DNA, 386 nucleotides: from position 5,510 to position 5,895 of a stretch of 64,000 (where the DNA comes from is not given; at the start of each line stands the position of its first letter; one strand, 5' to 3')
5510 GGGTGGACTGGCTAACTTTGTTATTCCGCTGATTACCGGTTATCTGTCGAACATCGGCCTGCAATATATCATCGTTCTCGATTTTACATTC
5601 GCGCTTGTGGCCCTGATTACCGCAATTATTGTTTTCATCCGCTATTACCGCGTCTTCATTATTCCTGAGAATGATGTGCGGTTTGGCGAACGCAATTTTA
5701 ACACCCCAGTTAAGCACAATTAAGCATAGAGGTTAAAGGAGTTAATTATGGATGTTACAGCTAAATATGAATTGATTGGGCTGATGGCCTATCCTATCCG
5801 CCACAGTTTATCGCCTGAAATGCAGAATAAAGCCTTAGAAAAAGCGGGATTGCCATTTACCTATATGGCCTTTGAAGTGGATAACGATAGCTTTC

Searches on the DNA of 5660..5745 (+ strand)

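Call 47: search_dna_similar(query=window:5660-5745:+, collection=ecoli_genomes, mode=near, max_rows=10)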
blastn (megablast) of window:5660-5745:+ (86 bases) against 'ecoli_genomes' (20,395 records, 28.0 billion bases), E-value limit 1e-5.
Records with a match: 5106; places in all: 5107; records where one place covers at least 80% of the query: 5105.
Genomes with a match: 5106 of 5426; with a place that covers at least 80% of the query: 5105. Places per genome that has any: lowest 1, median 1, highest 2. On chromosomes: 5105 places; on plasmids: 2.
Best place of each record, by identity: >=99% 2; 90-95% 2866; 80-90% 2238.
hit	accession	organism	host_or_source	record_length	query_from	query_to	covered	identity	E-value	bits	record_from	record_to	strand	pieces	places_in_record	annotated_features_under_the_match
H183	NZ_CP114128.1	Escherichia coli strain PE164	pig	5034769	1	86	100%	100.0%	1e-36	159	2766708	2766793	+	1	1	ydiN: MFS transporter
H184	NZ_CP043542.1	Escherichia coli strain F2_81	Sus scrofa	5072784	1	86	100%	100.0%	1e-36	159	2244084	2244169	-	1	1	ydiN: MFS transporter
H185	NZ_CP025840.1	Escherichia coli strain 214-4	Homo sapiens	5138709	1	86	100%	94.2%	9e-28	130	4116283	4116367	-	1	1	MFS transporter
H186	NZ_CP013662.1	Escherichia coli strain 08-00022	Homo sapiens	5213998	1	86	100%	94.2%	9e-28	130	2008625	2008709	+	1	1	ydiN: MFS transporter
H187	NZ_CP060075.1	Escherichia coli strain G3/10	Homo sapiens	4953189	1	86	100%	94.2%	9e-28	130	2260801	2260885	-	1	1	ydiN: MFS transporter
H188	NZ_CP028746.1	Escherichia coli strain A29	Hydrochoerus hydrochaeris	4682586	1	86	100%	94.2%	9e-28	130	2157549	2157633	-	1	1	ydiN: MFS transporter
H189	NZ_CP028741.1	Escherichia coli strain A34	Genetta maculata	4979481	1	86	100%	94.2%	9e-28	130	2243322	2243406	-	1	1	ydiN: MFS transporter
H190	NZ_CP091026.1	Escherichia coli strain STEC383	pig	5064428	1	86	100%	94.2%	9e-28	130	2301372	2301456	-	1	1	ydiN: MFS transporter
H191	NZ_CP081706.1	Escherichia coli strain AH04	-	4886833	1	86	100%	94.2%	9e-28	130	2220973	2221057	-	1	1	ydiN: MFS transporter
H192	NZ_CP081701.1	Escherichia coli strain AH02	-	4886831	1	86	100%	94.2%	9e-28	130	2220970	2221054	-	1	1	ydiN: MFS transporter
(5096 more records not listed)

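Call 49: get_annotated_region(hit=H184, flank=14000)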
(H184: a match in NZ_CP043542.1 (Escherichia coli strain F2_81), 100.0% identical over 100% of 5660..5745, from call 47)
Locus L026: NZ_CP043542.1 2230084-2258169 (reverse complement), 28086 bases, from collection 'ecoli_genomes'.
description: Escherichia coli strain F2_81 chromosome, complete genome
organism: Escherichia coli strain F2_81 (NCBI taxid 562)
replicon: chromosome; assembly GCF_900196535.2
host: Sus scrofa; source: Pig rectal swab; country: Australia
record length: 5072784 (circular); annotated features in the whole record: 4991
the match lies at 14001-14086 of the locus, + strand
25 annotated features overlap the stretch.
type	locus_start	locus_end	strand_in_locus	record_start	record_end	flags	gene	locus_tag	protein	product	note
CDS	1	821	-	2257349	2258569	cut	sufS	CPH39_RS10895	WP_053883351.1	cysteine desulfurase SufS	-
CDS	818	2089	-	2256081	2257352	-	sufD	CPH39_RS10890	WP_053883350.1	Fe-S cluster assembly protein SufD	-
CDS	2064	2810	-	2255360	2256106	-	sufC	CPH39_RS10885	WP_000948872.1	Fe-S cluster assembly ATPase SufC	-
CDS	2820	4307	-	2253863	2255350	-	sufB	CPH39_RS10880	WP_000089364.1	Fe-S cluster assembly protein SufB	-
CDS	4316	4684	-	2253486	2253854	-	sufA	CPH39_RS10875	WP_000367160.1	Fe-S cluster assembly scaffold SufA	-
CDS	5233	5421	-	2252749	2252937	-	ydiH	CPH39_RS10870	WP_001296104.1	YdiH family protein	-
CDS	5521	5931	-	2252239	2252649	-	menI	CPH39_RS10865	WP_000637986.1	1,4-dihydroxy-2-naphthoyl-CoA hydrolase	-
CDS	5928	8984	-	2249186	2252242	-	ydiJ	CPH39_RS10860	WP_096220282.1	D-2-hydroxyglutarate dehydrogenase YdiJ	-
CDS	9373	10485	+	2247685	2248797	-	ydiK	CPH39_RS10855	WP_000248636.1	AI-2E family transporter YdiK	-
antisense_RNA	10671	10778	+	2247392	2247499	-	rprA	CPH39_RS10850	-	antisense sRNA RprA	-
CDS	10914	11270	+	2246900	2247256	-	ydiL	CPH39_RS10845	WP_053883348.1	YdiL family protein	-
CDS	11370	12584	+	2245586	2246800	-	ydiM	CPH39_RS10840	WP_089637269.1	MFS transporter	-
CDS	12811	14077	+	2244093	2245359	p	ydiN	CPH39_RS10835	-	MFS transporter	frameshifted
CDS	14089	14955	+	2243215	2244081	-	ydiB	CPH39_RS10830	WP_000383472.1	quinate/shikimate dehydrogenase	-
CDS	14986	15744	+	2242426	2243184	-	aroD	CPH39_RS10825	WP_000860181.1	type I 3-dehydroquinate dehydratase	-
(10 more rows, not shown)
